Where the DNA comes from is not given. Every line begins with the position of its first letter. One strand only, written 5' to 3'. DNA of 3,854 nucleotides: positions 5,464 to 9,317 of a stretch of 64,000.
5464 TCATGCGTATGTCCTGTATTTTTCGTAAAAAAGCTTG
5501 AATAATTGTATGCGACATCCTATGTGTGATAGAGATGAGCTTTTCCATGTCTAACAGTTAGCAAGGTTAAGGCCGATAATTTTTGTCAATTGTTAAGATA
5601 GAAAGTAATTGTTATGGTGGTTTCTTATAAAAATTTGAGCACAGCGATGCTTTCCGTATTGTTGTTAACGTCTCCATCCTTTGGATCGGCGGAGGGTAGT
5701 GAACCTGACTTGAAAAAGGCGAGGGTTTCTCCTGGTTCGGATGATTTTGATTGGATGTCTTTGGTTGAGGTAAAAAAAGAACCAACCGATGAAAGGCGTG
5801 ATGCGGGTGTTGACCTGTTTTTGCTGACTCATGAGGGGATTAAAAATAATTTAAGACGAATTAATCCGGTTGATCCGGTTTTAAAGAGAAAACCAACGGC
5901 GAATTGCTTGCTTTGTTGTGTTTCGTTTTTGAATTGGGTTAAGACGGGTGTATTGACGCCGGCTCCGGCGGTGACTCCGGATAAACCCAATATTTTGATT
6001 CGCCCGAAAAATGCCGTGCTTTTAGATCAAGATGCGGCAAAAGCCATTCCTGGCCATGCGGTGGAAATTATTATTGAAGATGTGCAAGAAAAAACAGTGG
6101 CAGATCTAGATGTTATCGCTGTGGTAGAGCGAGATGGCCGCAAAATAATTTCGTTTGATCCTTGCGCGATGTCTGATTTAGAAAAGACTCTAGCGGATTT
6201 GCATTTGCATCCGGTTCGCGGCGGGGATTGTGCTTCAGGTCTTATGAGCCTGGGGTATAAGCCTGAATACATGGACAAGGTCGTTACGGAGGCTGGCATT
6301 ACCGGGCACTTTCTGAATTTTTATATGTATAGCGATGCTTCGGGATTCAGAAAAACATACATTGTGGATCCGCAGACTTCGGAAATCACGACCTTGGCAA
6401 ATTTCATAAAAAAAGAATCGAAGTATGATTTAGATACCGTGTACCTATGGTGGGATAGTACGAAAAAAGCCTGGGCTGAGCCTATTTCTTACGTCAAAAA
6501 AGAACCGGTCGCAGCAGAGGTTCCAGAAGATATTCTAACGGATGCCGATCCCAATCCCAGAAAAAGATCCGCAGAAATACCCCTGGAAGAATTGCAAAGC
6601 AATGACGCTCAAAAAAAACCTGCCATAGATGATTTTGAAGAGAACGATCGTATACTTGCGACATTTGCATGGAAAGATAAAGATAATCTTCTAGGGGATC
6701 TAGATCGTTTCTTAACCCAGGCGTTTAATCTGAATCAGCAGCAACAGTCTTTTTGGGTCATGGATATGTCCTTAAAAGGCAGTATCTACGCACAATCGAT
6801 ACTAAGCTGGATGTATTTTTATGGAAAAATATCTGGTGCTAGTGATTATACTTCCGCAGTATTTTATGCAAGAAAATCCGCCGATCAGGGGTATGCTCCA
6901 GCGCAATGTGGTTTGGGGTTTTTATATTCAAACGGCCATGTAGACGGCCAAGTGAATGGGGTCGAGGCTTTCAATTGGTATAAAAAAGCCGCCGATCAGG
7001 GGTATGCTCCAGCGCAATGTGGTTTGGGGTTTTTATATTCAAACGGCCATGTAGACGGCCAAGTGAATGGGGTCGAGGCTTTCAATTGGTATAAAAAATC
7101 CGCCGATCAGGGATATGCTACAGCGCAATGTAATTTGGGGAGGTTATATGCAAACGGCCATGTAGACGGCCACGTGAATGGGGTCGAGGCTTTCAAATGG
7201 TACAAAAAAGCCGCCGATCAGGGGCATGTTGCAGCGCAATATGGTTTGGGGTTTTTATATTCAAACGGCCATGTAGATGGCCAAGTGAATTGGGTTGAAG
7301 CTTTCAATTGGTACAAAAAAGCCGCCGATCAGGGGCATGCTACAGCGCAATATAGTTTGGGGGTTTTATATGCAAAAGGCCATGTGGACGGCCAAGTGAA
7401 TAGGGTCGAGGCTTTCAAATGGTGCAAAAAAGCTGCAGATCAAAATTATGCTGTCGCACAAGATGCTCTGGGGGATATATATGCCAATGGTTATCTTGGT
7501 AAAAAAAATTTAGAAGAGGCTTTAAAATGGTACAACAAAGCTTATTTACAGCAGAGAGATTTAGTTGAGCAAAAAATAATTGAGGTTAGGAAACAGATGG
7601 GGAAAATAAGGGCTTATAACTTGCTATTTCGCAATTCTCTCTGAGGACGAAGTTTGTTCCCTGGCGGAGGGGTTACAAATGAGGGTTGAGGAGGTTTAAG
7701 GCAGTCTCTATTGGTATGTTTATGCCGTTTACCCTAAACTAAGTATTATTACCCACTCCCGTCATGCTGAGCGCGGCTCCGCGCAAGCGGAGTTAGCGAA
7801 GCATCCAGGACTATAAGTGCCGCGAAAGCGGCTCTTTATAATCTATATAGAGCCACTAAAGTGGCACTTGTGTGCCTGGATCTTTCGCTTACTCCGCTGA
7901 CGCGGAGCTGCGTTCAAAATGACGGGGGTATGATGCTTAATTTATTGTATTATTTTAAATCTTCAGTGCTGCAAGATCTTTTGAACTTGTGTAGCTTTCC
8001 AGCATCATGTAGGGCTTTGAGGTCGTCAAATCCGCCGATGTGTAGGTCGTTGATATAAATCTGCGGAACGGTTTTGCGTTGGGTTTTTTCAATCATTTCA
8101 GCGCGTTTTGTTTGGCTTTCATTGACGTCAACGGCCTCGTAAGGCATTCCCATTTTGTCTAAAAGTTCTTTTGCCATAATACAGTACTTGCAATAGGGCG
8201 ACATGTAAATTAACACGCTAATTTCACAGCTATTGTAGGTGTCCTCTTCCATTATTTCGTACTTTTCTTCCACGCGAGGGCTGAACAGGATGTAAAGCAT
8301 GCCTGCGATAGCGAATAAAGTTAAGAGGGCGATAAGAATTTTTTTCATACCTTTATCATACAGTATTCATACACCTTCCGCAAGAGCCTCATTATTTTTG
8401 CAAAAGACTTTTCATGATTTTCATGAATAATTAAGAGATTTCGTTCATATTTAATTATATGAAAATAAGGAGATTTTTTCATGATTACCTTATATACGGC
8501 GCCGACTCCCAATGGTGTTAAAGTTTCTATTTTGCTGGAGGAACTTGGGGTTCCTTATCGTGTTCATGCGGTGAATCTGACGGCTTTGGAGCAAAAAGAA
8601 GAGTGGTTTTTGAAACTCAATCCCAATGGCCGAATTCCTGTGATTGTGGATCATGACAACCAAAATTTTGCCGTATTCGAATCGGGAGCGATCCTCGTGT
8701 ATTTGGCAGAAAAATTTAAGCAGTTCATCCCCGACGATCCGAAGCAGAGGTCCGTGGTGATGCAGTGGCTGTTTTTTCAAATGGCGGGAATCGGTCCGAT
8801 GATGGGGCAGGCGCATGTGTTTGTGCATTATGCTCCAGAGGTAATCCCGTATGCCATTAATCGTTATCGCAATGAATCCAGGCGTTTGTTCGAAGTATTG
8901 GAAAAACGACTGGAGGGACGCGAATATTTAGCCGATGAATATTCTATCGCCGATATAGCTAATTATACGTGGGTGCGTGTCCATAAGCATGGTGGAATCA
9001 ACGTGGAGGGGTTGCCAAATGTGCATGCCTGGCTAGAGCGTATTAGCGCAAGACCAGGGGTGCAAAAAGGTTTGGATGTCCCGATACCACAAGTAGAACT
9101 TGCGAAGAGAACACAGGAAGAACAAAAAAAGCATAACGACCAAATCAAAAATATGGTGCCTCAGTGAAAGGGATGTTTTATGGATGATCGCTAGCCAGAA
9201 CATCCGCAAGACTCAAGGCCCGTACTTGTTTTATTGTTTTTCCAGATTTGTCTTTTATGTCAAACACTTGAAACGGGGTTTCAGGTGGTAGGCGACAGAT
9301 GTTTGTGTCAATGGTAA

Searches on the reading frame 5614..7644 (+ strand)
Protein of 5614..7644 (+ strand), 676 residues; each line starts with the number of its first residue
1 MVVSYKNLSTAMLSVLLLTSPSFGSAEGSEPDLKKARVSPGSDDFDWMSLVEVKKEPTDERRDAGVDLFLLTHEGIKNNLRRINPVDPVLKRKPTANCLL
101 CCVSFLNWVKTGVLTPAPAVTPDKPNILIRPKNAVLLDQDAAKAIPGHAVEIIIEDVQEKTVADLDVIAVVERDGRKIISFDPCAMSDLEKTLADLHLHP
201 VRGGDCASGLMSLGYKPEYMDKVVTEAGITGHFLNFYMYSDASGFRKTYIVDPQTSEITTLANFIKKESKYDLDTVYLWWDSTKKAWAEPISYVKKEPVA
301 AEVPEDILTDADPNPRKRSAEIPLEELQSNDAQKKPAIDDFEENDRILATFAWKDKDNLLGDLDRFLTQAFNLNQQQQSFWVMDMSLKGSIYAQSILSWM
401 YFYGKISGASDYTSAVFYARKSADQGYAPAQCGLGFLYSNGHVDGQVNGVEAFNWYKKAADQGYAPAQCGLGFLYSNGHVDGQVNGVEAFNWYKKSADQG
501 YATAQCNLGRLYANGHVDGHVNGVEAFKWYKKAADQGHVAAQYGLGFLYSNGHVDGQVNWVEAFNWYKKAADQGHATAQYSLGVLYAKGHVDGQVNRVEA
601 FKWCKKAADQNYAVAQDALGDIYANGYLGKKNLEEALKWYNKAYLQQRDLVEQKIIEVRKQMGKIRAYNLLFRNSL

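Call 17: search_protein_families(library=ncbifam, proteins=[window:5614-7644:+], max_evalue=0.00001)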
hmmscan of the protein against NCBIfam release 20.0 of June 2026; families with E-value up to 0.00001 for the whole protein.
window:5614-7644:+ (676 aa): 4 families
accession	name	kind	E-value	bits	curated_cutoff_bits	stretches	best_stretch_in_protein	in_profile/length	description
NF033786.1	phenyl_MerG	equivalog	7.6e-30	104.5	350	3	489-555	88-161/217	phenylmercury resistance protein MerG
NF038194.1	AlgK_TPR_lipo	equivalog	3.2e-12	45.8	700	1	493-621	289-413/448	alginate biosynthesis TPR repeat lipoprotein AlgK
NF045484.1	TransRegExoR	equivalog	1.3e-07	31.1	450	0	562-610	61-108/267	exopolysaccharide production regulator ExoR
NF047621.1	FlgprotMotXVib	equivalog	4.5e-07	29.5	330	0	566-671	98-201/211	flagellar protein MotX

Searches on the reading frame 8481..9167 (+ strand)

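Call 67: search_protein_families(library=pfam, proteins=[window:8481-9167:+], max_evalue=0.00001)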
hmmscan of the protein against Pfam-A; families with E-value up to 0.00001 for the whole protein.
window:8481-9167:+ (228 aa): 4 families
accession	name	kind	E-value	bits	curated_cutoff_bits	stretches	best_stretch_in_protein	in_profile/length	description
PF02798.26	GST_N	-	8.4e-17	61.7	20.9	1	2-77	3-76/76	Glutathione S-transferase, N-terminal domain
PF13409.12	GST_N_2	-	7e-16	59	25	1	10-77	3-69/70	Glutathione S-transferase, N-terminal domain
PF13417.12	GST_N_3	-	1.5e-12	48.1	22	1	4-80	1-72/75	Glutathione S-transferase, N-terminal domain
PF00043.30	GST_C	-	1.4e-10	41.7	20.7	1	130-192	28-93/93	Glutathione S-transferase, C-terminal domain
